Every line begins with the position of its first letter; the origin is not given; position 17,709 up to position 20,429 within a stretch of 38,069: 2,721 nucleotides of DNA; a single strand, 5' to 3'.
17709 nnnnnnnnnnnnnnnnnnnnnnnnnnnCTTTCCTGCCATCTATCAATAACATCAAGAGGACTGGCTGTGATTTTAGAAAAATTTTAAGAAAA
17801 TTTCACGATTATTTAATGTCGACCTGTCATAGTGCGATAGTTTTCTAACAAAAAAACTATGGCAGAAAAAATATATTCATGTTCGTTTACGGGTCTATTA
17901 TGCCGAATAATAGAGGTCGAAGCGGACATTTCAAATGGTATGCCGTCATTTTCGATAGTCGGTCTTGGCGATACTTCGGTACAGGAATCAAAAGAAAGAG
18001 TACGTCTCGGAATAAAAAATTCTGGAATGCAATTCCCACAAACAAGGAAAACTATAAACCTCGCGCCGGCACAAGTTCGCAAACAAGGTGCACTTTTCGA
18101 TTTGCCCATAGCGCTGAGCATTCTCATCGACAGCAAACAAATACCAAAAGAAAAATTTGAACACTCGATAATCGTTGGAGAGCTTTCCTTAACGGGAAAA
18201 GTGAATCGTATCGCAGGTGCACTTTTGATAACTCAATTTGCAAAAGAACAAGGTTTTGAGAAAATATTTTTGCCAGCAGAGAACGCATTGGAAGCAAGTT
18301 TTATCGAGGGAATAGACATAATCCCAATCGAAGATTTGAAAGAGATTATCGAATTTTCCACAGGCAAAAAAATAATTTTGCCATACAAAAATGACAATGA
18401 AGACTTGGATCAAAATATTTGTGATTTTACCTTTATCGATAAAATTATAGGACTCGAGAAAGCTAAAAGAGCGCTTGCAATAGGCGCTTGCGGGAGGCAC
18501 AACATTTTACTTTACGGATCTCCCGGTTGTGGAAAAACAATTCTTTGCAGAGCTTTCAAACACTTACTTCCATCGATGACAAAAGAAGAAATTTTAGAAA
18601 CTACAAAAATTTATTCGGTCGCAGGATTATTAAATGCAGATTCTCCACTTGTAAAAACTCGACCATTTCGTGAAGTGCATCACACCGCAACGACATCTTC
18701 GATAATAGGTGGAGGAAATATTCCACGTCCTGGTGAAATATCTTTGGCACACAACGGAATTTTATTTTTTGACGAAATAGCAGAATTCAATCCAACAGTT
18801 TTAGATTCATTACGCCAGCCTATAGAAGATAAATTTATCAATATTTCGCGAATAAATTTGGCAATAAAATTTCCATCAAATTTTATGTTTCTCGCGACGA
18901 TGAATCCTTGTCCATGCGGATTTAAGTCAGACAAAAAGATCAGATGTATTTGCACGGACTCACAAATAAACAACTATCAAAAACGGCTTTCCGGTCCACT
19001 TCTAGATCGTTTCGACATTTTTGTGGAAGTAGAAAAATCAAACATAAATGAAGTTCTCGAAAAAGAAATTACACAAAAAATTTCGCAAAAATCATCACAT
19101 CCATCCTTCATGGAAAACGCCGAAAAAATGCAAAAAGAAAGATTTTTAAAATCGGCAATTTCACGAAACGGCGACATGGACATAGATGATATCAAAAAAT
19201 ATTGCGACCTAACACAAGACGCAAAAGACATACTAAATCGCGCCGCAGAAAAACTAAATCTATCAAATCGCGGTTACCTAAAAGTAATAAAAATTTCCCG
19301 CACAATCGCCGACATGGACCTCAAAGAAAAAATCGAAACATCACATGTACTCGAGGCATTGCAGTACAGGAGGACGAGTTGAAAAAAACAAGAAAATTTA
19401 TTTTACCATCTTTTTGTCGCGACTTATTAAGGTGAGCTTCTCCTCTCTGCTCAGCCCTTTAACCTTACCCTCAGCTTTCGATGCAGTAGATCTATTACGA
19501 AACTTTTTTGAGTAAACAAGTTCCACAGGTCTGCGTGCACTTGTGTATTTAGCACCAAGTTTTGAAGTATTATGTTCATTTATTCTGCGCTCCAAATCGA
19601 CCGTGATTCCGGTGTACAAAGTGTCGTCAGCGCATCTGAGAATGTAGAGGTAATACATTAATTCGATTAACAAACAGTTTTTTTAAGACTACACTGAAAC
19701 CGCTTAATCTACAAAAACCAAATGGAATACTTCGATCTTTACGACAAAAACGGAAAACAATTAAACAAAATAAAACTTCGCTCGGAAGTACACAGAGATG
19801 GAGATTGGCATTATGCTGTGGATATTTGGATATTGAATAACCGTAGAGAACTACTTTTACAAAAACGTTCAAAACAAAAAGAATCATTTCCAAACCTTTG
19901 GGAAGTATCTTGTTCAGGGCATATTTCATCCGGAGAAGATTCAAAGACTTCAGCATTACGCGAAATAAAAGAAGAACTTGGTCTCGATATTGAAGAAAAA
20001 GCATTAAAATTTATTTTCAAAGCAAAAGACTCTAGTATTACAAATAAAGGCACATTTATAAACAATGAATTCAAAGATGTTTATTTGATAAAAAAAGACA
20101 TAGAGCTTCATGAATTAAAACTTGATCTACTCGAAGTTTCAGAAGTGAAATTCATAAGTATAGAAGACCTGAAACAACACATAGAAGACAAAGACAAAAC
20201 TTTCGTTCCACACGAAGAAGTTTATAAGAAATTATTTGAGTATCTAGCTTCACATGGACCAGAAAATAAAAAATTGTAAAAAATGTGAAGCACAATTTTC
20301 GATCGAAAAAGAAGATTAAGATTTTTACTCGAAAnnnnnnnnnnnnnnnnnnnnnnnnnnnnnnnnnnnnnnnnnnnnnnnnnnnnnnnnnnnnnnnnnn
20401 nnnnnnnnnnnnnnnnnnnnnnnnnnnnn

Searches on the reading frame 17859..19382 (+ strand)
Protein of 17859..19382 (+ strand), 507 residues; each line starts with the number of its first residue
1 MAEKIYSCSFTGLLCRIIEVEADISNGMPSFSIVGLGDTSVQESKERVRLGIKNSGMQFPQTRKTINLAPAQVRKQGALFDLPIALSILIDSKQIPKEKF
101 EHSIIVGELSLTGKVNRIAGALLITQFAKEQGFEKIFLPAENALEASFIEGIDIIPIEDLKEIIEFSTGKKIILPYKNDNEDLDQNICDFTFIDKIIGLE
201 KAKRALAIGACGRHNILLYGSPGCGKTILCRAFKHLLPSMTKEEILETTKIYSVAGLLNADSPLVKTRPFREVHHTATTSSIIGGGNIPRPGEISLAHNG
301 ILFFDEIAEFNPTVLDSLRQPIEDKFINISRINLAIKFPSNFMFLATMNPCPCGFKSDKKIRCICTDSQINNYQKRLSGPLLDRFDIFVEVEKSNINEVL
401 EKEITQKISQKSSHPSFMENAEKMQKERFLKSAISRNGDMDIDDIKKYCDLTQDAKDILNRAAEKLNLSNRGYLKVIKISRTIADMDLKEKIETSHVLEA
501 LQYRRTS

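Call 46: search_protein_families(library=pfam, proteins=[window:17859-19382:+], max_evalue=0.001)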
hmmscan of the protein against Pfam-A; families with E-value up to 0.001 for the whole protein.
window:17859-19382:+ (507 aa): 8 families
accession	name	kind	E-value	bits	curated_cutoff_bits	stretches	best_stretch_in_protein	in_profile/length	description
PF01078.27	Mg_chelatase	-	1.2e-82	276.8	20.3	1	194-397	3-205/207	Magnesium chelatase, subunit ChlI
PF13541.12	ChlI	-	2e-41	141.1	27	1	20-142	1-121/121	Subunit ChlI of Mg-chelatase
PF13335.12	Mg_chelatase_C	-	6.1e-24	84.9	26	1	419-504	12-94/94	Magnesium chelatase, subunit ChlI C-terminal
PF07728.20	AAA_5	-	1.7e-10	41.5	22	1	215-352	1-125/139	AAA domain (dynein-related subfamily)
PF00493.29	MCM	-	5.5e-10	39.2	23.3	1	208-409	52-221/224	MCM P-loop domain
PF00004.35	AAA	-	2.9e-05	25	21.2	1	216-391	1-129/131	ATPase family associated with various cellular activities (AAA)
PF00158.32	Sigma54_activat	-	6.7e-05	23.1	20.2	0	209-325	18-120/168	Sigma-54 interaction domain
PF05496.18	RuvB_N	-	0.00043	20.5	27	0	215-232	35-52/159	Holliday junction DNA helicase RuvB P-loop domain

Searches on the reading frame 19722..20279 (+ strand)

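Call 46: search_protein_families(library=pfam, proteins=[window:19722-20279:+], max_evalue=0.001)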
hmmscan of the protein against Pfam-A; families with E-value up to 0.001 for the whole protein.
window:19722-20279:+ (185 aa): 1 family
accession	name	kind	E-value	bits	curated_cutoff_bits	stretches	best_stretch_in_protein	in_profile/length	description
PF00293.34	NUDIX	-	9.6e-17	61.7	21.1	1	30-159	3-128/134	NUDIX domain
